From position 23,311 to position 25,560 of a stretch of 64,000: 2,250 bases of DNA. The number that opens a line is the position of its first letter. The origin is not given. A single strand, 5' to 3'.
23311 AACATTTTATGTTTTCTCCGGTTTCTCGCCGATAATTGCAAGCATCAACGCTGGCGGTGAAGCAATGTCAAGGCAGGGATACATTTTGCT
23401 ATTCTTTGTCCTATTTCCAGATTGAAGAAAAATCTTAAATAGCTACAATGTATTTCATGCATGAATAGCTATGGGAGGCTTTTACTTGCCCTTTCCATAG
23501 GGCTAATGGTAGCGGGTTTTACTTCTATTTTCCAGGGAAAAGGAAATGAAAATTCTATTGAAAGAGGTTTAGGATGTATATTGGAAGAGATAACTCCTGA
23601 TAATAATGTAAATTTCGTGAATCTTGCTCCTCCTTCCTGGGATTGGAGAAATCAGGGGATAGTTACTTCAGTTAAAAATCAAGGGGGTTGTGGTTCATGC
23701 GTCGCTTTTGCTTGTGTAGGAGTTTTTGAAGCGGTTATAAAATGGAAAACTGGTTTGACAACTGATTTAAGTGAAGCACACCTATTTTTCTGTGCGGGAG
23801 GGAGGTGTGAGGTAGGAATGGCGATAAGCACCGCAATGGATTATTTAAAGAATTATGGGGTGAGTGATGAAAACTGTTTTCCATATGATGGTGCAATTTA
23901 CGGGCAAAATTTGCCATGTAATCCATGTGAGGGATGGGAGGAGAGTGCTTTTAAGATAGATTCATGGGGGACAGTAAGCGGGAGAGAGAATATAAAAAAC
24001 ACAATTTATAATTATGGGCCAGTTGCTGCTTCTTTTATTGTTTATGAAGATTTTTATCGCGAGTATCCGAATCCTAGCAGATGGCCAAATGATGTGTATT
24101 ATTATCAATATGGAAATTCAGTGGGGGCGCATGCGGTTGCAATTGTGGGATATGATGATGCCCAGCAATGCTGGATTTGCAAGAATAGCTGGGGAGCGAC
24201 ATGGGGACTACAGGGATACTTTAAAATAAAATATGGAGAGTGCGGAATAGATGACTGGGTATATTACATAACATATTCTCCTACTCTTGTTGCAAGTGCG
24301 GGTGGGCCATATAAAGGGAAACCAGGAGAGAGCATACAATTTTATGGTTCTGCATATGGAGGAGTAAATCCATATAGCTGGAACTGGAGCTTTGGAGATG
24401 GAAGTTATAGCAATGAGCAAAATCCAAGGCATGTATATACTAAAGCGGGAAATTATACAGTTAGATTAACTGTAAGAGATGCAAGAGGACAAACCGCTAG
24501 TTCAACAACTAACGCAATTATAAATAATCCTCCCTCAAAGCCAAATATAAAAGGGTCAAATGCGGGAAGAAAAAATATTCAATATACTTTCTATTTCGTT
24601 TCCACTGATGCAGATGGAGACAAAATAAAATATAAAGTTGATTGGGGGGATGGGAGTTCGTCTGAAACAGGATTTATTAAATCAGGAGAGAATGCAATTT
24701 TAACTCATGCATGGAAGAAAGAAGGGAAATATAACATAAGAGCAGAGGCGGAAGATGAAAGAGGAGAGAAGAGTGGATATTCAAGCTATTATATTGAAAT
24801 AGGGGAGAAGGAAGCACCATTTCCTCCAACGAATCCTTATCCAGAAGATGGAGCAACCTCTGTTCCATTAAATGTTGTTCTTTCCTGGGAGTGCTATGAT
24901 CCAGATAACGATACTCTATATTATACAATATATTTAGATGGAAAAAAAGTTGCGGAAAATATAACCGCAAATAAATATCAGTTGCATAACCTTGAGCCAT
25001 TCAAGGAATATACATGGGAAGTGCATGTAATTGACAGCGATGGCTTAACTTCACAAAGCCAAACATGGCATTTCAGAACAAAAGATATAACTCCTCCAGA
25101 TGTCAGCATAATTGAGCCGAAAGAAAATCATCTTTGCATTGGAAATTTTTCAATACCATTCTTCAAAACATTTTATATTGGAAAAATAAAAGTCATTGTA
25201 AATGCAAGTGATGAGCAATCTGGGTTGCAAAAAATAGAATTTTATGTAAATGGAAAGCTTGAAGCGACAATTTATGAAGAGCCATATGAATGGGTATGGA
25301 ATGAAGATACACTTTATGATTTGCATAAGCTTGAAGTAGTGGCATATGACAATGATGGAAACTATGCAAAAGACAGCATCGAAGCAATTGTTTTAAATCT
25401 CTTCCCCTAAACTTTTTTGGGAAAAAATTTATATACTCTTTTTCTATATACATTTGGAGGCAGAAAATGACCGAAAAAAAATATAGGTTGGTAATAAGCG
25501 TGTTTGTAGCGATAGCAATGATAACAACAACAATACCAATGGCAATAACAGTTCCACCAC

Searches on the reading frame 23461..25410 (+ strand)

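Call 82: search_protein_families(library=pfam, proteins=[window:23461-25410:+], max_evalue=0.0001)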
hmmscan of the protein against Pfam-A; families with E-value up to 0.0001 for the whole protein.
window:23461-25410:+ (649 aa): 5 families
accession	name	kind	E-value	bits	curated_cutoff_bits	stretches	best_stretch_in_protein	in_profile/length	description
PF00112.29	Peptidase_C1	-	7.7e-40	137.7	20.7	1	57-269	2-218/220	Papain family cysteine protease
PF18911.6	PKD_4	-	2.4e-25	88.9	27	2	277-351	5-81/85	PKD domain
PF00801.26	PKD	-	5.2e-20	71.7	23.5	2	286-351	11-78/80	PKD domain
PF17957.7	Big_7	-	4.4e-11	43.7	24.1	1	574-618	18-61/70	Bacterial Ig domain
PF17963.7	Big_9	-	8.8e-05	23.8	23.6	0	317-351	49-87/89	Bacterial Ig domain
